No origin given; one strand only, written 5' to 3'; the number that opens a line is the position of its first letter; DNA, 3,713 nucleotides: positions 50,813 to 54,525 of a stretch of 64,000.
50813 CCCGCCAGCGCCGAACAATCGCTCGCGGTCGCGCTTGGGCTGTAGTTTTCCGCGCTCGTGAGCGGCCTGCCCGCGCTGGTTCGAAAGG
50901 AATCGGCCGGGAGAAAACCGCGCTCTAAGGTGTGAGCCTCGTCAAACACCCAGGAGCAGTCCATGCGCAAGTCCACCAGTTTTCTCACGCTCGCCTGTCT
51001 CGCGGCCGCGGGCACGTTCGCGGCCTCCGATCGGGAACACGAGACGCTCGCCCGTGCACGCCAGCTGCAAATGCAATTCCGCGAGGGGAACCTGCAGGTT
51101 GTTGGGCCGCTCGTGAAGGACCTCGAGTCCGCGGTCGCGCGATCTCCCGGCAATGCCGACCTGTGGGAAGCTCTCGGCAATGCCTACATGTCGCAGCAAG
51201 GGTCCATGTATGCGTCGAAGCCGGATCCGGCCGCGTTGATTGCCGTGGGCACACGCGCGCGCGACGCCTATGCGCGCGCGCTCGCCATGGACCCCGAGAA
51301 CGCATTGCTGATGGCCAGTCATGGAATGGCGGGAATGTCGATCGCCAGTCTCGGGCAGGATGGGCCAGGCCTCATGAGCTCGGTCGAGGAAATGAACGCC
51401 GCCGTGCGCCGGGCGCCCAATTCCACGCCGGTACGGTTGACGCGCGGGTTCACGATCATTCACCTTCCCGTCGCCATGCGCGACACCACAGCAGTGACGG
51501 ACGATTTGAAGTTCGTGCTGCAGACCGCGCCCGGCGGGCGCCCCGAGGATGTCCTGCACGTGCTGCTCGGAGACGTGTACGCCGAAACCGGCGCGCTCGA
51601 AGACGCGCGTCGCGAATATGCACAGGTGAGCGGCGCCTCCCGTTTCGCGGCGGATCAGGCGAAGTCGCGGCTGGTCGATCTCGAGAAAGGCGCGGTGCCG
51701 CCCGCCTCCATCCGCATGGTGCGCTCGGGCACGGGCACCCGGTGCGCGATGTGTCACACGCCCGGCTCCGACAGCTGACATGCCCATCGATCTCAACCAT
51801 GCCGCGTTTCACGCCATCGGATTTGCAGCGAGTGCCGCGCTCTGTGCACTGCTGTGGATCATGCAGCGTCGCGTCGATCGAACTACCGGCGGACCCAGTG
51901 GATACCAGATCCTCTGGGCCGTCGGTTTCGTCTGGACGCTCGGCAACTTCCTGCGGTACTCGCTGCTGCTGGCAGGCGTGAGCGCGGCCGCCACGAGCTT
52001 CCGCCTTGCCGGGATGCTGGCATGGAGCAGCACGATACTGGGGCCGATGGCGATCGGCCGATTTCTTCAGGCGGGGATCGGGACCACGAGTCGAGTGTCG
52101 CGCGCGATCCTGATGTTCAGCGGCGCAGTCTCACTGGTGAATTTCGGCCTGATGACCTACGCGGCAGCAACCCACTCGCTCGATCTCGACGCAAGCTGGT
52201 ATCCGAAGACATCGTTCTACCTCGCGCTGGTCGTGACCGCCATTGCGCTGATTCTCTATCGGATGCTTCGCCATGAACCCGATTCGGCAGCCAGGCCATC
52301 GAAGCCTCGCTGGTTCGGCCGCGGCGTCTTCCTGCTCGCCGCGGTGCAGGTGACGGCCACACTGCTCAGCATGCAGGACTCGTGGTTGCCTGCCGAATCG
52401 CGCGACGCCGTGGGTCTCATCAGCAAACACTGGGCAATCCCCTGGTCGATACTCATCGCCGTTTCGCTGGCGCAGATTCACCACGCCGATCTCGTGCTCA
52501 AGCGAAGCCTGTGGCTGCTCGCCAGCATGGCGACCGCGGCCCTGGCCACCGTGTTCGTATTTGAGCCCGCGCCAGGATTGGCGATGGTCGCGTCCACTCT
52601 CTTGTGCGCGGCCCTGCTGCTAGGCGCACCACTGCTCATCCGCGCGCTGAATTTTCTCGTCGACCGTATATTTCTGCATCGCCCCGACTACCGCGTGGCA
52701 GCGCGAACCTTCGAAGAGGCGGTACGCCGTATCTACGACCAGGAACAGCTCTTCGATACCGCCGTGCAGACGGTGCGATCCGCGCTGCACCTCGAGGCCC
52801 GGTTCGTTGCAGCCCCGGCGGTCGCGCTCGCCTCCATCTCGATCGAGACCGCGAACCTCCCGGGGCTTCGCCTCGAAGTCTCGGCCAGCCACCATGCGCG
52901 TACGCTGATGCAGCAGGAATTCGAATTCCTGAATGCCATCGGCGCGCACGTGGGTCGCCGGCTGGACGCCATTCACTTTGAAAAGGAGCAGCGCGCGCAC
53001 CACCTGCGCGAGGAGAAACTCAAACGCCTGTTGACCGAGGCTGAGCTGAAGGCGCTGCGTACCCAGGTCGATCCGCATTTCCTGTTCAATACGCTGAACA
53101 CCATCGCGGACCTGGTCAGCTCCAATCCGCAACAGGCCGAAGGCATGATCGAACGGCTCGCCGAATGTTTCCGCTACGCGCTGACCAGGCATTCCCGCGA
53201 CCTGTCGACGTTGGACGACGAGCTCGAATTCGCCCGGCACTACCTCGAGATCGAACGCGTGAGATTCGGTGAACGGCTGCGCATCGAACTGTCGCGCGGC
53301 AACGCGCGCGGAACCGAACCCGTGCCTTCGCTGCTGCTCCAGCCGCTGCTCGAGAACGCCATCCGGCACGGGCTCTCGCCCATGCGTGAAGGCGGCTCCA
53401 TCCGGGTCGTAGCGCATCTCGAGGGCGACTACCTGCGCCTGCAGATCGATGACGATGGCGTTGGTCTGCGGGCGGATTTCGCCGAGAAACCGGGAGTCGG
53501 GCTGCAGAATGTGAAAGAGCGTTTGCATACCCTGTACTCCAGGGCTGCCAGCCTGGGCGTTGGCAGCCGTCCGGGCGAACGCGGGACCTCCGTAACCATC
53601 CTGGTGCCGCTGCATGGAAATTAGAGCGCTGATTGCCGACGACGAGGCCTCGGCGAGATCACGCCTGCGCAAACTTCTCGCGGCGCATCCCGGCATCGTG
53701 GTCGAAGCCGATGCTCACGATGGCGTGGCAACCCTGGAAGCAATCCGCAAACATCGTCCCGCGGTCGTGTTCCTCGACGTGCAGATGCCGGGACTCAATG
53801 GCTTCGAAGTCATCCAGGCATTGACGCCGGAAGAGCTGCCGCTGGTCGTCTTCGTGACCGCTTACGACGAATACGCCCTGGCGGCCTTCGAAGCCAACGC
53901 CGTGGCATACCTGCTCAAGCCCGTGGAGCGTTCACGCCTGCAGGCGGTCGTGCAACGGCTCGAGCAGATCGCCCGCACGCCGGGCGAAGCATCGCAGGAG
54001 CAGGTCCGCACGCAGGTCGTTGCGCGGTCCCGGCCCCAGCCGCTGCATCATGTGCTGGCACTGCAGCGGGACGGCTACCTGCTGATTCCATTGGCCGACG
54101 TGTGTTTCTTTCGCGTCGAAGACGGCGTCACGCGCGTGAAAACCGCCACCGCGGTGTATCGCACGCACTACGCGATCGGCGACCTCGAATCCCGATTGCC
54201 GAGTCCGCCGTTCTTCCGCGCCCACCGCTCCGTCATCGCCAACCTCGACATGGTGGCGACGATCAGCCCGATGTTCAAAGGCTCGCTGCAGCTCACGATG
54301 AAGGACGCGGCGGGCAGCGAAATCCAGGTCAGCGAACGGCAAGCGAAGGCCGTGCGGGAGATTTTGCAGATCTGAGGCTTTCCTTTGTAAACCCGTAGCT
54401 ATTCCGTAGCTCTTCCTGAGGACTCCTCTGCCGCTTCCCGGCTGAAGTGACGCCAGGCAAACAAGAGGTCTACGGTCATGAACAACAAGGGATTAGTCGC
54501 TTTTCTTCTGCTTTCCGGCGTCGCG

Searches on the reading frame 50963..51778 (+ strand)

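Call 11: search_protein_families(library=pfam, proteins=[window:50963-51778:+], max_evalue=0.001)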
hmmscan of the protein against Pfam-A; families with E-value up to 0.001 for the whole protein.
window:50963-51778:+ (271 aa): 6 families
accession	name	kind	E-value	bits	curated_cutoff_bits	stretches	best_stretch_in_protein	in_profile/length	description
PF14559.12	TPR_19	-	8e-08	32.9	25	0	181-226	13-55/68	Tetratricopeptide repeat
PF13414.12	TPR_11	-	2.4e-06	27.6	26.8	0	52-78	15-41/42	TPR repeat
PF13432.12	TPR_16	-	8.6e-06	26.5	32.7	0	53-79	19-44/65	Tetratricopeptide repeat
PF13431.12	TPR_17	-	1.4e-05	25.4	24.4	0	55-82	3-30/34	Tetratricopeptide repeat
PF07719.23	TPR_2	-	3.5e-05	24.1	27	0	199-221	4-26/34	Tetratricopeptide repeat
PF13428.12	TPR_14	-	0.00015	22.6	23.5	0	53-73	23-43/44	Tetratricopeptide repeat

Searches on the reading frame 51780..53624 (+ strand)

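Call 11: search_protein_families(library=pfam, proteins=[window:51780-53624:+], max_evalue=0.001)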
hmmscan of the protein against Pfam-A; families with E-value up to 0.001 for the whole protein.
window:51780-53624:+ (614 aa): 2 families
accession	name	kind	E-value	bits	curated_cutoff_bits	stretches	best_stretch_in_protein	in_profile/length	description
PF06580.19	His_kinase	-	1.6e-27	96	25.2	1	421-500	1-81/81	Histidine kinase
PF02518.31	HATPase_c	-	1.1e-08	35.9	26.4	1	518-611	8-109/111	Histidine kinase-, DNA gyrase B-, and HSP90-like ATPase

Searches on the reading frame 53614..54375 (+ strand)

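Call 11: search_protein_families(library=pfam, proteins=[window:53614-54375:+], max_evalue=0.001)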
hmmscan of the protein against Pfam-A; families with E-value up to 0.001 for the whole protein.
window:53614-54375:+ (253 aa): 2 families
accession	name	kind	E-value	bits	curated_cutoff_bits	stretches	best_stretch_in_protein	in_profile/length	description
PF04397.21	LytTR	-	1.2e-22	80.4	22.6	1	155-251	3-97/98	LytTr DNA-binding domain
PF00072.30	Response_reg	-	1.1e-21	77.5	30.2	1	6-113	2-110/111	Response regulator receiver domain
